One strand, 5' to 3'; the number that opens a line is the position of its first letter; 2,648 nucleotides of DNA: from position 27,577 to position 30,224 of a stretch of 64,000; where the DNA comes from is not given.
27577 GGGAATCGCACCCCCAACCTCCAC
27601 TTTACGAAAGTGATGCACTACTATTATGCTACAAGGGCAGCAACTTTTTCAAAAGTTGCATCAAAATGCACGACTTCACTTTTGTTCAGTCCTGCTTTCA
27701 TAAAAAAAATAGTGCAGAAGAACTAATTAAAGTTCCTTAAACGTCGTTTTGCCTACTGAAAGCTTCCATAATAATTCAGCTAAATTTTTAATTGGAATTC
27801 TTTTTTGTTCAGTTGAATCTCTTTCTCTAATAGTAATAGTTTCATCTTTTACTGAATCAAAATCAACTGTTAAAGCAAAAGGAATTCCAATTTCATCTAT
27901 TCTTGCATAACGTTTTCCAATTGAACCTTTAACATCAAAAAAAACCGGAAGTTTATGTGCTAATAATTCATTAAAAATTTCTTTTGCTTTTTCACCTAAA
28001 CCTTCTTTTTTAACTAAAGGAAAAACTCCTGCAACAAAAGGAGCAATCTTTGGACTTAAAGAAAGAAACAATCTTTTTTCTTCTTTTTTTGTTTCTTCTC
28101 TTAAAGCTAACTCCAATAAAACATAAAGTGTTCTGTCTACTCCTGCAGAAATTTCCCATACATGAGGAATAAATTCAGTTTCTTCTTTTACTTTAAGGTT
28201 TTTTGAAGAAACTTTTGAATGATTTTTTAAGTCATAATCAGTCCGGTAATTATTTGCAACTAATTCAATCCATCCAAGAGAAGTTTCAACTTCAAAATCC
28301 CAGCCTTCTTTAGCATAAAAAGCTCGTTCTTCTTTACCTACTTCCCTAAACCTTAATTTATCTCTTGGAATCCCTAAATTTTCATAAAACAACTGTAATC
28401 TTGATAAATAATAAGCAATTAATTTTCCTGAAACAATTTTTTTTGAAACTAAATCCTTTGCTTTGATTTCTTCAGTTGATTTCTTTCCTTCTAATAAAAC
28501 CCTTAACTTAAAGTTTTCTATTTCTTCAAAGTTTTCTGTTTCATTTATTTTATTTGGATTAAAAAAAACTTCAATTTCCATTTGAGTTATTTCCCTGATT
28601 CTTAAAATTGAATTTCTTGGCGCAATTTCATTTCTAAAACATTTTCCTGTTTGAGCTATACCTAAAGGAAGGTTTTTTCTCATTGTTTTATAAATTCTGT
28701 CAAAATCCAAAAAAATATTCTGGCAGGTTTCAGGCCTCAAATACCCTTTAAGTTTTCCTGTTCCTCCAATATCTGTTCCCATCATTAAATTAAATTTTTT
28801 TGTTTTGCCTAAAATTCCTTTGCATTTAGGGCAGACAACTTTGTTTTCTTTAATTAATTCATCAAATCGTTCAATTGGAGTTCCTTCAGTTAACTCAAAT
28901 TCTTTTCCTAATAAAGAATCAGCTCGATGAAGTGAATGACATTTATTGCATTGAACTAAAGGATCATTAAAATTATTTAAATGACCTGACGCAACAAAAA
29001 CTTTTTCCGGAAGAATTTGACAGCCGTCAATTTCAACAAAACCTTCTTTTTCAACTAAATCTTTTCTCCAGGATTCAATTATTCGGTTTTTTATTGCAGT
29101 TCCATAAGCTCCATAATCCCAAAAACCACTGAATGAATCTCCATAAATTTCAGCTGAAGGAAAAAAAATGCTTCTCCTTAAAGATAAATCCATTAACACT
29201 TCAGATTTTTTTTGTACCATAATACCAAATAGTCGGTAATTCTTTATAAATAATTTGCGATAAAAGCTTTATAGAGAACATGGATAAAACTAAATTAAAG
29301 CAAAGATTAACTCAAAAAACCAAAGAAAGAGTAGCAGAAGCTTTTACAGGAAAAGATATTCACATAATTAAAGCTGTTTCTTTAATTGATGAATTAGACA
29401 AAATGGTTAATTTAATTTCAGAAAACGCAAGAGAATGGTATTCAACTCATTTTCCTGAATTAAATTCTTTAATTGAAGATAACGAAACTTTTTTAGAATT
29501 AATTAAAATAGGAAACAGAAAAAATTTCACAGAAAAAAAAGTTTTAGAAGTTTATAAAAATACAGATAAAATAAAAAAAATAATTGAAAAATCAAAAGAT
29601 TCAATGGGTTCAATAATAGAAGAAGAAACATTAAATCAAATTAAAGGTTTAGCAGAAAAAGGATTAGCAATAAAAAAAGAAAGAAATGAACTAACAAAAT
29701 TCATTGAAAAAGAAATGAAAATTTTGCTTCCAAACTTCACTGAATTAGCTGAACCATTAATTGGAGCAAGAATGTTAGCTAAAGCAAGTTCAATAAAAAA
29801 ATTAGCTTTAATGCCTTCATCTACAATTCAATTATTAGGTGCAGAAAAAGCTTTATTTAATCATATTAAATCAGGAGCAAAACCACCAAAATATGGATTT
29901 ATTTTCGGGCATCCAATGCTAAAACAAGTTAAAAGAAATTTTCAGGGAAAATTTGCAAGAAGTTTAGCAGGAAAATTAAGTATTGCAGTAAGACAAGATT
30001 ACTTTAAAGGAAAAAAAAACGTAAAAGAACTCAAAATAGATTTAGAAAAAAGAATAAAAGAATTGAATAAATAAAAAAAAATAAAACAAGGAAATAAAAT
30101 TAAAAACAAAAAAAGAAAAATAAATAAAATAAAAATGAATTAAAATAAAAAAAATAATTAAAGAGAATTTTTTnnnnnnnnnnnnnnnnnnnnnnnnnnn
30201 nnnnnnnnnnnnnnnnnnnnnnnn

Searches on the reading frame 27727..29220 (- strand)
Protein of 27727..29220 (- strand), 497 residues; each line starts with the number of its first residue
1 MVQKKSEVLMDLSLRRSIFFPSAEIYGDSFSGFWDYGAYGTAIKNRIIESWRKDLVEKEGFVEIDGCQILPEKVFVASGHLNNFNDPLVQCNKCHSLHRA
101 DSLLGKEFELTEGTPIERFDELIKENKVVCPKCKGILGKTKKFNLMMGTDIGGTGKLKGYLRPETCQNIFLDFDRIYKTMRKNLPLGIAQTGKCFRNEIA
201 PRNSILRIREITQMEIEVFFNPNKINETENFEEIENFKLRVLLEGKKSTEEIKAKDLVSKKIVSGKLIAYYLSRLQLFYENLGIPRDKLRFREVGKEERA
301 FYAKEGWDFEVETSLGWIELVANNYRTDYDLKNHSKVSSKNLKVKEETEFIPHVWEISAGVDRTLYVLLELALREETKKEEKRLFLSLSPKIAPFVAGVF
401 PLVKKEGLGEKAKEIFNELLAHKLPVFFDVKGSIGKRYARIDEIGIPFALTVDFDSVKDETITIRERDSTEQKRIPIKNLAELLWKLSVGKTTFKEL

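Call 26: search_protein_families(library=ncbifam, proteins=[window:27727-29220:-])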
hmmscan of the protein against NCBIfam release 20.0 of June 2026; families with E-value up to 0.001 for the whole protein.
window:27727-29220:- (497 aa): 10 families
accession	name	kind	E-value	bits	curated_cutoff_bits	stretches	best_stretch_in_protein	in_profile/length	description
NF003211.1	PRK04173.1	equivalog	8.8e-155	516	312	1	8-483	3-453/454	glycine--tRNA ligase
TIGR00389.1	glyS_dimeric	equivalog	2.7e-153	511.5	243.3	2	6-348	3-347/565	glycine--tRNA ligase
NF011484.0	PRK14894.1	equivalog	4e-74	249.7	1050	4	127-227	104-207/539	glycine--tRNA ligase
NF006625.0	PRK09194.1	equivalog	4.1e-14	52.4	558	1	360-483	441-557/559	proline--tRNA ligase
NF008979.1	PRK12325.1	exception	6.7e-13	48.3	550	1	390-482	340-434/437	proline--tRNA ligase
TIGR00418.1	thrS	equivalog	1.4e-11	44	383.65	1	160-484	259-561/565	threonine--tRNA ligase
TIGR00408.1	proS_fam_I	equivalog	7.1e-10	38.4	437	1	386-484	274-377/475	proline--tRNA ligase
TIGR00409.1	proS_fam_II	equivalog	2.2e-09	36.8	306.7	1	390-484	469-565/568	proline--tRNA ligase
NF003068.0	PRK03991.1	equivalog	4.7e-07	28.6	484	1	345-485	455-589/613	threonine--tRNA ligase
TIGR00442.1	hisS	equivalog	1.3e-06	27.7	286.75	0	400-476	328-405/406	histidine--tRNA ligase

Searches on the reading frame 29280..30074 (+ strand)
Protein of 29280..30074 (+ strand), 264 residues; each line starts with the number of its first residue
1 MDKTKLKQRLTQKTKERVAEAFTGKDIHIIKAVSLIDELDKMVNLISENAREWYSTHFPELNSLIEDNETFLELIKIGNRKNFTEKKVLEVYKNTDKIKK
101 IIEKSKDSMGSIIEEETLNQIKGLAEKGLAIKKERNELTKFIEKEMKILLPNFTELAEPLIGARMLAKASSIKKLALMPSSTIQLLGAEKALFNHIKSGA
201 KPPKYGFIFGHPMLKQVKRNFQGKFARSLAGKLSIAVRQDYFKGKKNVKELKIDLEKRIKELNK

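Call 72: search_protein_families(library=pfam, proteins=[window:29280-30074:+], max_evalue=0.00001)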
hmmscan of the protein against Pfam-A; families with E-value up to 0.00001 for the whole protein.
window:29280-30074:+ (264 aa): 1 family
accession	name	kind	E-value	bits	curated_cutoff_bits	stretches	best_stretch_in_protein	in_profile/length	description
PF01798.23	Nop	-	2.2e-60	204.4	25.4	1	35-260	1-227/228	snoRNA binding domain, fibrillarin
